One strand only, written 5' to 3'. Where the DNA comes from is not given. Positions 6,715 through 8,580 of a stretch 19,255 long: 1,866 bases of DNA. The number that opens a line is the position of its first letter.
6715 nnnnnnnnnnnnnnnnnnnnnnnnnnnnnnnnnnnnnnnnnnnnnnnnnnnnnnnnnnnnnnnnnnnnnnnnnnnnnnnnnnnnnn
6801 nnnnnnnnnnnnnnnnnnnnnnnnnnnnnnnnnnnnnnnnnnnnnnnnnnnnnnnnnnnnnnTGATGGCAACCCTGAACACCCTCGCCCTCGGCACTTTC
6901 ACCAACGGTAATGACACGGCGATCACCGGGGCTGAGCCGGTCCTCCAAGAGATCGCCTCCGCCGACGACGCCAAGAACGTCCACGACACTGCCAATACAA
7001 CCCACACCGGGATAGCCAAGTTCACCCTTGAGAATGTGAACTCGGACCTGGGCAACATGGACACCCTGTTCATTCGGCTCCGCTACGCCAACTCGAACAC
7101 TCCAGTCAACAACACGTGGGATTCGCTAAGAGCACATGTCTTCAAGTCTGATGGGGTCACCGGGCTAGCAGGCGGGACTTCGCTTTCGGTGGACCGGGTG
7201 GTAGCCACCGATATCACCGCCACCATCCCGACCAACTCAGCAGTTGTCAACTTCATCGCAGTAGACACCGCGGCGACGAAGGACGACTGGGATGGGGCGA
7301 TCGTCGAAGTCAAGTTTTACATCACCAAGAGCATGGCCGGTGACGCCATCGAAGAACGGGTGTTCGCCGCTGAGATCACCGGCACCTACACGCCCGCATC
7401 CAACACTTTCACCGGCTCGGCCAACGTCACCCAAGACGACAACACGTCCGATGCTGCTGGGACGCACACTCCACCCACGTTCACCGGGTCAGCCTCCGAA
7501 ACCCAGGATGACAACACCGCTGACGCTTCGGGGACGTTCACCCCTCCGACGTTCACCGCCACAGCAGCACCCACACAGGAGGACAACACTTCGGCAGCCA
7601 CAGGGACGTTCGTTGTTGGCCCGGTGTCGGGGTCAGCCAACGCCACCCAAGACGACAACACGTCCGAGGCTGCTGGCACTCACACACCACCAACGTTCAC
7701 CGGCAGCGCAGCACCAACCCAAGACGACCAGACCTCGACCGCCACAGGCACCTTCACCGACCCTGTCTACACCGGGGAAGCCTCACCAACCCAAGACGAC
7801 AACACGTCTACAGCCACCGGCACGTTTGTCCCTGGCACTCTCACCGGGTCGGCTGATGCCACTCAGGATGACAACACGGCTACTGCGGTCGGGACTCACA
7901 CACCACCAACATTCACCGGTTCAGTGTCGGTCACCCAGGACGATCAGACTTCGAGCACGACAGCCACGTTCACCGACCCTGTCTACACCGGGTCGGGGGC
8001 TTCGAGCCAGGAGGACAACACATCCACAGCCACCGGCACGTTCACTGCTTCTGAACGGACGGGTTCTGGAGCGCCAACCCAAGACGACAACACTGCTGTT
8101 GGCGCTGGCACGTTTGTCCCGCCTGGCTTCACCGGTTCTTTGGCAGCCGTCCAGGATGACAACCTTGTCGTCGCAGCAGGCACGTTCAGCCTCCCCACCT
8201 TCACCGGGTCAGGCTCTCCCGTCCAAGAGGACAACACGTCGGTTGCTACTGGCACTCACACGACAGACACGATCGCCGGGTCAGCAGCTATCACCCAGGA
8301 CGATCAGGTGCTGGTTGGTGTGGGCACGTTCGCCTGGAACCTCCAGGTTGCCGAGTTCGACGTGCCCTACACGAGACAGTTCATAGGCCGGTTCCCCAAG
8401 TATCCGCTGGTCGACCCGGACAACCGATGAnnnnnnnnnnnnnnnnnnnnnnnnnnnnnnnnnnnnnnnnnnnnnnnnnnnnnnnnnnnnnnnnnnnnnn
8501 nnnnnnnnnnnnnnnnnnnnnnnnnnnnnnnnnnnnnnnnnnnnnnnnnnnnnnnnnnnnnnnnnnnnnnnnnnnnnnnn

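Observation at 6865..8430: Thirteen tandem 24-aa Thr/Ser/Asp-rich repeats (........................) behind a unique N-terminal domain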

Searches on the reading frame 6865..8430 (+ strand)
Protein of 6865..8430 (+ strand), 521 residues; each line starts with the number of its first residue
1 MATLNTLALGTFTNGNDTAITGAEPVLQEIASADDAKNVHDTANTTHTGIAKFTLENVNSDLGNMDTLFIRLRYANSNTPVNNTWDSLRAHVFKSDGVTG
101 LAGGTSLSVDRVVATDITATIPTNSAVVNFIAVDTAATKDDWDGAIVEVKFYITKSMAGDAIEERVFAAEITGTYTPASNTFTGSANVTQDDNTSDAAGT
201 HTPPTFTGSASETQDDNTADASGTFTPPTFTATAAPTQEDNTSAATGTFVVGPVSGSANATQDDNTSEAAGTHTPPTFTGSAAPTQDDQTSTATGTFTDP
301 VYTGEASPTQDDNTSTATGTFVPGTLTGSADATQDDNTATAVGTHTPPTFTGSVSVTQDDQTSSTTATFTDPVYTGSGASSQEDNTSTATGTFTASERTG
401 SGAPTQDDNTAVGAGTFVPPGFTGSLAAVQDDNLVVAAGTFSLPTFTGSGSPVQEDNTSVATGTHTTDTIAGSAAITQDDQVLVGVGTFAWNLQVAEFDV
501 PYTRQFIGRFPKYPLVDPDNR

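Call 6: search_protein_families(library=pfam, proteins=[window:6865-8430:+], max_evalue=0.01)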
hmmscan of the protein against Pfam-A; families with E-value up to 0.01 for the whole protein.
window:6865-8430:+ (521 aa): 0 families

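Call 7: search_protein_families(library=phrogs, proteins=[window:6865-8430:+], max_evalue=0.01)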
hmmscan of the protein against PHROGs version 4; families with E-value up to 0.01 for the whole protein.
window:6865-8430:+ (521 aa): 1 family
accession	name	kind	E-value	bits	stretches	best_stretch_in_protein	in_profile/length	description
phrog_22803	-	unknown function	6.5e-05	23.8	0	405-445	19-58/67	-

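Call 8: search_dna_similar(query=window:6865-8430:+, collection=phages, mode=protein, max_rows=30)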
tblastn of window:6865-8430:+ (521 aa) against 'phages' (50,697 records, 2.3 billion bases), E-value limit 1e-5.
No match.

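Call 10: find_homologous_proteins(query=window:6865-8427:+, max_evalue=0.001)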
Query window:6865-8427:+ (521 aa): 72 proteins with E <= 0.001 among 8000 candidates.
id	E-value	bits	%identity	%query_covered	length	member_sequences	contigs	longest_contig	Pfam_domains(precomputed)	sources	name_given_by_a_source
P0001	2.0e-74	270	44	59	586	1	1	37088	-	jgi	jgi:hypothetical protein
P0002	5.6e-64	235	49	54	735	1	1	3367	PF13385.14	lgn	-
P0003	3.7e-60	223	48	65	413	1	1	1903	-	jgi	jgi:hypothetical protein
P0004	8.8e-58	215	60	40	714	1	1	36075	-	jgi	jgi:hypothetical protein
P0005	1.3e-55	208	41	67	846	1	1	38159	-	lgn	-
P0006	6.4e-54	202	53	51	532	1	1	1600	-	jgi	jgi:hypothetical protein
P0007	8.0e-53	199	42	60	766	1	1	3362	-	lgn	-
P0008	6.0e-49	186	58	36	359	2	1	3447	-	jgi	jgi:hypothetical protein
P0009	5.3e-46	176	51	40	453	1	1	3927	-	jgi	jgi:hypothetical protein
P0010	2.5e-45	174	41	56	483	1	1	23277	-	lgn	-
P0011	3.5e-45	173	57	35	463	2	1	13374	-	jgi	-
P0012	7.1e-45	172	57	36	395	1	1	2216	-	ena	-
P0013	1.0e-41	162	48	46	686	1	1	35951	-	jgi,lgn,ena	-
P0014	1.3e-39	155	46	43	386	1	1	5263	-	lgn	-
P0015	1.7e-38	151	53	36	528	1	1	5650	-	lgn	-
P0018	1.4e-28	119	34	67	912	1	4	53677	PF13385.14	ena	-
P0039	7.0e-16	77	40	41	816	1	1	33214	PF13385.14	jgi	jgi:Concanavalin A-like lectin/glucanases superfamily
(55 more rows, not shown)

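Call 15: search_solved_structures(query=window:6865-8427:+, max_evalue=1)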
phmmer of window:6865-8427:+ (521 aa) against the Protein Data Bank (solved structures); distinct sequences matched with E-value up to 1: 0.

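Call 16: search_protein_families(library=ncbifam, proteins=[window:6865-8430:+], max_evalue=0.1)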
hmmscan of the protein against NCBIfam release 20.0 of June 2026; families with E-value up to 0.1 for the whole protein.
window:6865-8430:+ (521 aa): 0 families

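Call 17: find_encoding_contigs(protein=window:6865-8427:+, flank=10000, max_places=6)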
Protein window:6865-8427:+ (521 aa): 6 contigs read that carry it; 4 places shown.
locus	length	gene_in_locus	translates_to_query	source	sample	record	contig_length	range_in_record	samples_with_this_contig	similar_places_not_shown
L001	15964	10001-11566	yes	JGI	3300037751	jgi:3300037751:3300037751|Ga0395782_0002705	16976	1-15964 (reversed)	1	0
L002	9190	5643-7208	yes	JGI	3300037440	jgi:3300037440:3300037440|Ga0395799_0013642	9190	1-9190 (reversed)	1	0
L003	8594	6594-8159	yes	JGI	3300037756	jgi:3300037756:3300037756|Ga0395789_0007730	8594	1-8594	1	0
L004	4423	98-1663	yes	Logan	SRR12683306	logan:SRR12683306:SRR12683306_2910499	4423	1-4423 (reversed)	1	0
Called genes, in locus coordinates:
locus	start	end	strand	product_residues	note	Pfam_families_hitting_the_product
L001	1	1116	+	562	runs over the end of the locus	PF05065:Phage_capsid (weak)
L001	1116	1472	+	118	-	-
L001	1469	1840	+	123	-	-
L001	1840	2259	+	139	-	-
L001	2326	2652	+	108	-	-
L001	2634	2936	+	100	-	-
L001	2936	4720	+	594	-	-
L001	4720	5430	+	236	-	-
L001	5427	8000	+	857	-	PF13385:Laminin_G_3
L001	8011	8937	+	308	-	PF07484:Collar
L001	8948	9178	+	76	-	-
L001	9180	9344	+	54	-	-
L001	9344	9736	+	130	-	-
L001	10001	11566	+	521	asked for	-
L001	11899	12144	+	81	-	-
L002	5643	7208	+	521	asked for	-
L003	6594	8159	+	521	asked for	-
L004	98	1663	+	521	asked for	-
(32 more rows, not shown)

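Call 18: find_encoding_contigs(protein=P0004, flank=10000, max_places=3)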
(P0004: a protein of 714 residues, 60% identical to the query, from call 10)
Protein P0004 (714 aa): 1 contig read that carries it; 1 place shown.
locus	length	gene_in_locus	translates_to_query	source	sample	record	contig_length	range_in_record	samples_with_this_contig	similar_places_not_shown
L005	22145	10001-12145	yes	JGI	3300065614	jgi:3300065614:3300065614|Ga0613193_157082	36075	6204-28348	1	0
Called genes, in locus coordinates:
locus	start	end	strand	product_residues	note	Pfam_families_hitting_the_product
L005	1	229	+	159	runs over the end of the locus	PF05866:RusA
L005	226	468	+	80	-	-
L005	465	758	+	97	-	-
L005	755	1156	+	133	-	-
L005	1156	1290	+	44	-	-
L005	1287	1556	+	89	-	-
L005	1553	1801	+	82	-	-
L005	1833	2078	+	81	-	-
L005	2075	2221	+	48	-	-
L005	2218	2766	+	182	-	-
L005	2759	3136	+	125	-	-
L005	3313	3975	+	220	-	PF01844:HNH, PF14279:HNH_5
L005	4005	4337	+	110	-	-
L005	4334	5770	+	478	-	PF03354:TerL_ATPase, PF20441:TerL_nuclease (weak)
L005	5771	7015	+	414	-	PF04860:Phage_portal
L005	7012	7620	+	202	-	PF04586:Peptidase_S78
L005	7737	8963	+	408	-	PF25209:Phage_capsid_4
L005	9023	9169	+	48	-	-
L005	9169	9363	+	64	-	-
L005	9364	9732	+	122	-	PF23140:Gp80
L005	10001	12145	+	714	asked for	-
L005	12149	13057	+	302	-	-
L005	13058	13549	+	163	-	-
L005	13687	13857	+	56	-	-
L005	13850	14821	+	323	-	PF18906:Phage_tube_2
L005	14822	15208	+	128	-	PF04883:HK97-gp10_like (faint)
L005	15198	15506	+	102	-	-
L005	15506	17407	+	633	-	-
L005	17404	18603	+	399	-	-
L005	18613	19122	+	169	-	-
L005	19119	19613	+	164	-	-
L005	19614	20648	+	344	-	-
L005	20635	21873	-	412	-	PF09594:GT87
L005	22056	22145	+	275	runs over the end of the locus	PF01510:Amidase_2 (weak)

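Call 19: search_protein_representatives(protein=window:6865-8427:+)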
Query: 521 residues. Proteins with E-value up to 0.001 (for the whole library): 634; up to 1e-10: 303; up to 1e-30: 59. The best 150 are listed.
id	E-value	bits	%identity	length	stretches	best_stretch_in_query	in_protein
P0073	1.0e-93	331.8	49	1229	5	189-370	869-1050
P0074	3.1e-87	310.4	41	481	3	1-248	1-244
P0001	6.5e-75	269.7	53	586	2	274-475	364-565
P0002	1.8e-64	235.3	41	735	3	175-364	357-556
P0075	5.8e-62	227.0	71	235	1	1-181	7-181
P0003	1.2e-60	222.7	48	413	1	2-393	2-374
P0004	2.8e-58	214.9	43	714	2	1-239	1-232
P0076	2.8e-57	211.6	47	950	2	180-482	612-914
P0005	4.0e-56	207.8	46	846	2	166-358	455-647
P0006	2.0e-54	202.1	58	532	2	176-321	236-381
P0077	3.0e-54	201.6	100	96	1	426-521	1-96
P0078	3.1e-53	198.2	48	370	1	2-301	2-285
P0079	2.2e-51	192.1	36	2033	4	1-283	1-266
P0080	3.8e-51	191.4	53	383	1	1-210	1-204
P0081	9.1e-50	186.8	34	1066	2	181-403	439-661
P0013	3.3e-42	161.9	50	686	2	194-442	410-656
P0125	1.4e-28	117.0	37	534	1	178-442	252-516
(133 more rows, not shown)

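Call 20: find_encoding_contigs(protein=P0001, flank=10000, max_places=2)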
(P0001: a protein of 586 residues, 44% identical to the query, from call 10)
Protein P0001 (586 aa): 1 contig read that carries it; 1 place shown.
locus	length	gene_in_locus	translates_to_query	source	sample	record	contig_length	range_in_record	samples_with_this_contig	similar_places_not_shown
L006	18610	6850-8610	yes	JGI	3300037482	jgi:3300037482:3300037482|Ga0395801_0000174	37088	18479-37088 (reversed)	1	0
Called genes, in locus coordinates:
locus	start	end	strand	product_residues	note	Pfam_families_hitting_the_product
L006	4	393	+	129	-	PF04860:Phage_portal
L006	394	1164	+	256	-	-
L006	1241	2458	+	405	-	PF25209:Phage_capsid_4 (weak)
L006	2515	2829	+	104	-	-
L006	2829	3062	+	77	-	-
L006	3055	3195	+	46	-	-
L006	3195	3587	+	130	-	-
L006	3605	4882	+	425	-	PF24606:CEMIP_beta-hel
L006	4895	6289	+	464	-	-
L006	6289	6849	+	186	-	-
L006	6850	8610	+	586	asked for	-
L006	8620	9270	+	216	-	PF24163:HCP (weak)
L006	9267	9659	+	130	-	PF19586:DUF6093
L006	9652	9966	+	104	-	PF04883:HK97-gp10_like (weak)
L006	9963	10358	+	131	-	-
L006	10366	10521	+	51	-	-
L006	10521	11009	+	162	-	PF25595:Phage_TTP_16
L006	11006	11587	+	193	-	-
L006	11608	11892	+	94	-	-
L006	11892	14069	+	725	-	PF10145:PhageMin_Tail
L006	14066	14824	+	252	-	-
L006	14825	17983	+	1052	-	PF13385:Laminin_G_3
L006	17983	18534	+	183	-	-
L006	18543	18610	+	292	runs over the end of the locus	PF01510:Amidase_2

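Call 21: find_encoding_contigs(protein=P0013, flank=10000, max_places=2)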
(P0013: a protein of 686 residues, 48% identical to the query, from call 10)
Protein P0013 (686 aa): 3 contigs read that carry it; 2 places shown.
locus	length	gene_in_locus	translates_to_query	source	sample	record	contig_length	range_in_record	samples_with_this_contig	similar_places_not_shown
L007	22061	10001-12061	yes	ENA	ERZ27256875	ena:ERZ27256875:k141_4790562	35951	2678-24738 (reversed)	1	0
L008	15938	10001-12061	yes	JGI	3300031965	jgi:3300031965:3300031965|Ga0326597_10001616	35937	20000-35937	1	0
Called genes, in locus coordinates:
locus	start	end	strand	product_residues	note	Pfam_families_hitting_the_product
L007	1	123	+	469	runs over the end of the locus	PF13481:AAA_25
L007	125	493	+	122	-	-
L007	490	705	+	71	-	-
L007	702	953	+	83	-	-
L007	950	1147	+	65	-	-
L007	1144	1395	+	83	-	-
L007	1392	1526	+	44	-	-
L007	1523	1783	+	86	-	-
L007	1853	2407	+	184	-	-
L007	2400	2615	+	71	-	-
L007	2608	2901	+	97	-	-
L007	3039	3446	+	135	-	PF13671:AAA_33 (weak)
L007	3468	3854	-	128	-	-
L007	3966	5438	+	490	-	-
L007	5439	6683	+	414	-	PF04860:Phage_portal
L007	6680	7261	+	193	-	PF04586:Peptidase_S78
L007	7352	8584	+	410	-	-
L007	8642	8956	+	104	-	-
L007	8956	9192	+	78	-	-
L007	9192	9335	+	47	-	-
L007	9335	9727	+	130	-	-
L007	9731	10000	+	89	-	-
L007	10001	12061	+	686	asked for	-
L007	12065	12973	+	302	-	-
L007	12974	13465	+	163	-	-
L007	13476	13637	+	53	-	-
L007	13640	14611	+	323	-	PF18906:Phage_tube_2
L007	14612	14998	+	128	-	-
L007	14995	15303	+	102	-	-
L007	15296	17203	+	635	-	-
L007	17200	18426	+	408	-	-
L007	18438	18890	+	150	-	-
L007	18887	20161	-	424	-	PF15892:BNR_4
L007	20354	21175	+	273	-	PF01510:Amidase_2 (faint)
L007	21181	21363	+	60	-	-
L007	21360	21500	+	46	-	-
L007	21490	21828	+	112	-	-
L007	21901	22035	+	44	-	-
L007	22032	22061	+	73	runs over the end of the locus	PF16945:Phage_r1t_holin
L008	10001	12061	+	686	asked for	-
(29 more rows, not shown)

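Call 22: search_protein_families(library=pfam, proteins=[L005:9364-9732:+, L006:3195-3587:+, L007:9335-9727:+, L005:12149-13057:+, L005:13058-13549:+, L007:9731-10000:+, L006:4895-6289:+, L006:6289-6849:+], max_evalue=1)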
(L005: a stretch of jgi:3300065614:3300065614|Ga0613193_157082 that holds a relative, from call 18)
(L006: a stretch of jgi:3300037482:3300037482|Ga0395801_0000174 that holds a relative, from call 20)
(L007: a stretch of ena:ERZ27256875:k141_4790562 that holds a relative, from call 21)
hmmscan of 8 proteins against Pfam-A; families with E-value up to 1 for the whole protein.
L005:9364-9732:+ (122 aa): 2 families
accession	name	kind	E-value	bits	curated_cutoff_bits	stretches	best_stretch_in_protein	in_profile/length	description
PF23140.1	Gp80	-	1.4e-25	90.5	27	1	3-119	2-125/128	Podophage GP4 fiber I protein gp80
PF25529.1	Ig_ENGASE1_C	-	0.19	12.3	27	1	42-87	5-48/117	ENGASE1-like, C-terminal immunoglobulin-like domain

L006:3195-3587:+ (130 aa): 0 families

L007:9335-9727:+ (130 aa): 0 families

L005:12149-13057:+ (302 aa): 1 family
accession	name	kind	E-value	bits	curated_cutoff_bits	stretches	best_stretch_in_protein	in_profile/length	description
PF17936.7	Big_6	-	0.034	14.8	27.6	1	29-74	26-68/83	Bacterial Ig domain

L005:13058-13549:+ (163 aa): 0 families

L007:9731-10000:+ (89 aa): 0 families

L006:4895-6289:+ (464 aa): 0 families

L006:6289-6849:+ (186 aa): 1 family
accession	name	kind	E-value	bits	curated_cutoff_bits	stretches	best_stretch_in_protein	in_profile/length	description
PF06805.18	Lambda_tail_I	-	0.099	13.5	23.8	1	41-73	39-76/83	Bacteriophage lambda tail assembly protein I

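Call 29: search_solved_structures(query=L005:9364-9729:+, max_evalue=10, show_alignments=1)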
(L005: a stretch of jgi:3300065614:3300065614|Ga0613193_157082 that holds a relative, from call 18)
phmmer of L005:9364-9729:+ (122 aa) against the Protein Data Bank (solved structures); distinct sequences matched with E-value up to 10: 5.
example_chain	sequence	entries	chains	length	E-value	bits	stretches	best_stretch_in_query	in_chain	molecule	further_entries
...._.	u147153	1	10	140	1.9e-05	28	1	3-112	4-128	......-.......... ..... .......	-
9c39_K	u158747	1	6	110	0.0024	21.3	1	29-119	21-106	Phage protein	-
9mt4_I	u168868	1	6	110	0.0064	19.9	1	30-119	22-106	Phage protein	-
3kux_A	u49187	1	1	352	0.79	13.1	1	5-58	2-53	Putative oxidoreductase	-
7esd_D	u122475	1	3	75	0.9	13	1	22-77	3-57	Genome polyprotein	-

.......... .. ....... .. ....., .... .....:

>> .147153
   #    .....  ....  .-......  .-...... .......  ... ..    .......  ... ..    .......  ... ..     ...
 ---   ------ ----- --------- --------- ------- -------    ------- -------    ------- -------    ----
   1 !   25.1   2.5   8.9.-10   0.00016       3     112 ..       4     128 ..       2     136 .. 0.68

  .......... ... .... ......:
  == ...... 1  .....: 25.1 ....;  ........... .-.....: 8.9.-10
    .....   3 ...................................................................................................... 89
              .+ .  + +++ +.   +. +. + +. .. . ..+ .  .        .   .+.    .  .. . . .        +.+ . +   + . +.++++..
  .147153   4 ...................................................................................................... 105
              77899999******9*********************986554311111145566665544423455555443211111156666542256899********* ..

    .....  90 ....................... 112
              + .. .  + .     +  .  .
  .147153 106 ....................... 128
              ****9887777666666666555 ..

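Call 42: search_protein_families(library=phrogs, proteins=[L005:9364-9729:+, L006:3195-3584:+, L007:9335-9724:+, L005:9023-9166:+, L005:9169-9360:+, L006:2515-2826:+, L006:2829-3059:+, L006:8620-9267:+, L005:12149-13054:+, L005:13058-13546:+], max_evalue=0.01)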
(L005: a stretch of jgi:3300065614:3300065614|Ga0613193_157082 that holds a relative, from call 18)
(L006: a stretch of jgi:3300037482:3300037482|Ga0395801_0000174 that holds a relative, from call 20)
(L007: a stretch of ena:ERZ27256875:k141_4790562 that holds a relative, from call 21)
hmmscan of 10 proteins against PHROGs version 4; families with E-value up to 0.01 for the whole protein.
L005:9364-9729:+ (122 aa): 1 family
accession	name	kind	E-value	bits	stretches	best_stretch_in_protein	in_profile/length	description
phrog_240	-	head and packaging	1.3e-29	104.5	1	1-121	61-186/200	head protein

L006:3195-3584:+ (130 aa): 1 family
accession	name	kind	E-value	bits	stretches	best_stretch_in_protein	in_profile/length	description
phrog_3758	-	head and packaging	7.9e-24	85.2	1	3-127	3-137/140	virion structural protein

L007:9335-9724:+ (130 aa): 1 family
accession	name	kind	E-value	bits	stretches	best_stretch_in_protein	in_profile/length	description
phrog_3758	-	head and packaging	1.2e-24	87.8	1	3-128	3-138/140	virion structural protein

L005:9023-9166:+ (48 aa): 0 families

L005:9169-9360:+ (64 aa): 5 families
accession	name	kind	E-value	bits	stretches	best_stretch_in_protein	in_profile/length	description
phrog_38661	-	unknown function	2.5e-06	28.8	1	11-63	22-74/76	-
phrog_390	-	transcription regulation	1.2e-05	26.6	1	30-63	62-95/97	Arc-like repressor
phrog_3281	-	DNA, RNA and nucleotide metabolism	2.5e-05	25.5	1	31-63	70-102/107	endonuclease VII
phrog_2724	-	unknown function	0.0033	18.9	1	31-62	48-79/83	-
phrog_2250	-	unknown function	0.0041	18.1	1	15-63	115-162/168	-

L006:2515-2826:+ (104 aa): 1 family
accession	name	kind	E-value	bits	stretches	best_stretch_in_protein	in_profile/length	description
phrog_9786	-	unknown function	0.0023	19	0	59-86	7-34/60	-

L006:2829-3059:+ (77 aa): 3 families
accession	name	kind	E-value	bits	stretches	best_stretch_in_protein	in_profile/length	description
phrog_3281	-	DNA, RNA and nucleotide metabolism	3.8e-07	31.4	1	5-75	31-103/107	endonuclease VII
phrog_390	-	transcription regulation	7e-06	27.4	1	23-75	44-96/97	Arc-like repressor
phrog_38661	-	unknown function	0.00081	20.8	1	17-75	19-75/76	-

L006:8620-9267:+ (216 aa): 3 families
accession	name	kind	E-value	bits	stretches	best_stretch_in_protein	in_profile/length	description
phrog_442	-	connector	2.9e-20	73.7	1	4-183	88-247/270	head-tail adaptor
phrog_137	-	connector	1.4e-06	28.8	0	1-82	61-125/222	head-tail adaptor Ad1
phrog_2377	-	connector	0.00063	20.6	1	1-170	1-138/184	head-tail adaptor Ad1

L005:12149-13054:+ (302 aa): 1 family
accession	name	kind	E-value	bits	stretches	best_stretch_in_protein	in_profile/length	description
phrog_30828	-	unknown function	3.2e-27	96.5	1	2-258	5-256/333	-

L005:13058-13546:+ (163 aa): 1 family
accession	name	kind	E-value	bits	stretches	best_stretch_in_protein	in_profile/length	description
phrog_22863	-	unknown function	3.1e-07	31.2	1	41-160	32-149/151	-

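Call 45: predict_structure(alignment_id=A2)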
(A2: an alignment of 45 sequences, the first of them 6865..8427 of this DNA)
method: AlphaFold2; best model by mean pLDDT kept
length: 521 residues; sequences in the alignment: 45
mean_pLDDT: 61.3   pTM: 0.42
mean pLDDT of the five models: 61.3, 59.1, 54.6, 54.4, 53.1
residues with pLDDT >= 90: 76; 70-90: 63; 50-70: 224; < 50: 158
segments of 3 or more residues with pLDDT < 50: 1-3, 10-40, 202-205, 318-337, 420-422, 441-521
pLDDT, mean of each block of 10 residues (from residue 1): 49 35 35 40 79 86 89 91 91 93 75 95 94 92 92 81 85 77 53 57 52 58 58 59 64 58 66 60 63 62 60 50 36 43 54 63 68 60 66 56 59 60 54 55 44 46 40 42 36 34 37 42 34
secondary structure, 60 per line:
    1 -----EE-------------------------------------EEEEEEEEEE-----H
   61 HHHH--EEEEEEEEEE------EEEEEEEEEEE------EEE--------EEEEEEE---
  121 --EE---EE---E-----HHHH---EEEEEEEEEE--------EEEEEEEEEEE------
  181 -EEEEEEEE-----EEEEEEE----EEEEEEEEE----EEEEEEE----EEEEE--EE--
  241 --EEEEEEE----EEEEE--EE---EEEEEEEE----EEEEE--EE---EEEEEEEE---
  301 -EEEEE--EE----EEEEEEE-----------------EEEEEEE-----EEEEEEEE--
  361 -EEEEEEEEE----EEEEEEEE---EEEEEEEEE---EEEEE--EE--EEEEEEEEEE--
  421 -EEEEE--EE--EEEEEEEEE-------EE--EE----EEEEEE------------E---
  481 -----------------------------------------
elements in order: E45-54 H60-64 E67-76 E83-93 E100-102 E111-117 H139-142 E146-155 E164-174 E182-189 E195-201 E206-214 E219-225 E230-234 E243-249 E254-258 E266-273 E278-282 E290-297 E302-306 E315-321 E339-345 E351-358 E362-370 E375-382 E386-394 E398-402 E409-418 E422-426 E433-441 E459-464
